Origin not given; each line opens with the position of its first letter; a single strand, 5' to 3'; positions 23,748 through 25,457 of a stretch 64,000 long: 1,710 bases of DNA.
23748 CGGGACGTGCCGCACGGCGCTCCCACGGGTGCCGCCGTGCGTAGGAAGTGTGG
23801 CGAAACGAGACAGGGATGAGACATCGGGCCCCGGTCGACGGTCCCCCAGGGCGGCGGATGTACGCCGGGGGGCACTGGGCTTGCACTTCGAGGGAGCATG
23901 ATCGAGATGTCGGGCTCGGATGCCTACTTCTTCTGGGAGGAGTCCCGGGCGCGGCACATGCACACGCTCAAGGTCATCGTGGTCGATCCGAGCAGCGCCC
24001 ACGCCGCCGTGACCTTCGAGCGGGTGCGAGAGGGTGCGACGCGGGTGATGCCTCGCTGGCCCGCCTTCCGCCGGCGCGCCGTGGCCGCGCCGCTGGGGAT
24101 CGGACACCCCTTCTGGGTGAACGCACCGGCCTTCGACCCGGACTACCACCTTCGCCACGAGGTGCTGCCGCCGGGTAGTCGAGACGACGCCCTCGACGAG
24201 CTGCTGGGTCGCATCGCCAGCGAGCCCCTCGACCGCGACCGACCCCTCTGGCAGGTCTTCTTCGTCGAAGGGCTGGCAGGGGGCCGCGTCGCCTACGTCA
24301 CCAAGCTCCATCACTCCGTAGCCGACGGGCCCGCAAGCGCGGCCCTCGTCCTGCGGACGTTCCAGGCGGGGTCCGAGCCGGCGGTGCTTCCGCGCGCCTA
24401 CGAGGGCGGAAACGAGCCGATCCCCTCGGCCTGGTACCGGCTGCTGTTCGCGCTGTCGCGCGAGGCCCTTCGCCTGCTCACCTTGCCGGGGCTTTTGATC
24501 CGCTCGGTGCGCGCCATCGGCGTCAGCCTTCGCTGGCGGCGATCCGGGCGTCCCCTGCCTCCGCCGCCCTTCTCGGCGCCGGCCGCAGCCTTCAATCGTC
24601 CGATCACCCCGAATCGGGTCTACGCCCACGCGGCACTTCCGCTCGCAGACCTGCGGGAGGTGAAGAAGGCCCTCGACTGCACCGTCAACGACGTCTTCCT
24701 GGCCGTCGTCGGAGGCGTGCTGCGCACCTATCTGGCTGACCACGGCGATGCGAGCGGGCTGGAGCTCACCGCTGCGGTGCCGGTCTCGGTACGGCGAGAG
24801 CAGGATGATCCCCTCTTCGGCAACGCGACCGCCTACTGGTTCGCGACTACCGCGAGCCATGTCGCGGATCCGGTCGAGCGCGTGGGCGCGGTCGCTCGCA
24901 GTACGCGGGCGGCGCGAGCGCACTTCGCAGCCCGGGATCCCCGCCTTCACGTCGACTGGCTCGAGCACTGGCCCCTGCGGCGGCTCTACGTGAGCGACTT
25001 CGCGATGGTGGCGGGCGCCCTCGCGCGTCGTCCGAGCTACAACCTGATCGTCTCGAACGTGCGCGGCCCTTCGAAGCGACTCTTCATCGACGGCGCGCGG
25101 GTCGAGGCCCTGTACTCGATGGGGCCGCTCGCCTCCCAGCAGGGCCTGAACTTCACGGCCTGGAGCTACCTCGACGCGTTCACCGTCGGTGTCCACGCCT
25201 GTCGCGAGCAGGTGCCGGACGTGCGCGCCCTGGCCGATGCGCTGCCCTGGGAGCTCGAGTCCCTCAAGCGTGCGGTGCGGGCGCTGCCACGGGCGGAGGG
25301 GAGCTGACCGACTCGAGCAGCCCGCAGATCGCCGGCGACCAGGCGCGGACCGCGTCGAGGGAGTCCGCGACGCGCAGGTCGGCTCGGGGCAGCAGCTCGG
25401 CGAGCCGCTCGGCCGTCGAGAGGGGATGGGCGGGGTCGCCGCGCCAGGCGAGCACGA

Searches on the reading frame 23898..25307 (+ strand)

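Call 53: search_protein_families(library=ncbifam, proteins=[window:23898-25307:+], max_evalue=0.001)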
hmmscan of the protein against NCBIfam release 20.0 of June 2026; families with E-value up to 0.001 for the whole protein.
window:23898-25307:+ (469 aa): 1 family
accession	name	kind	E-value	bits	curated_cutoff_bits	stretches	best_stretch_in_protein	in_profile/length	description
TIGR02946.1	acyl_WS_DGAT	subfamily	2.2e-117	392.7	309.95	1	4-459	1-452/453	wax ester/triacylglycerol synthase family O-acyltransferase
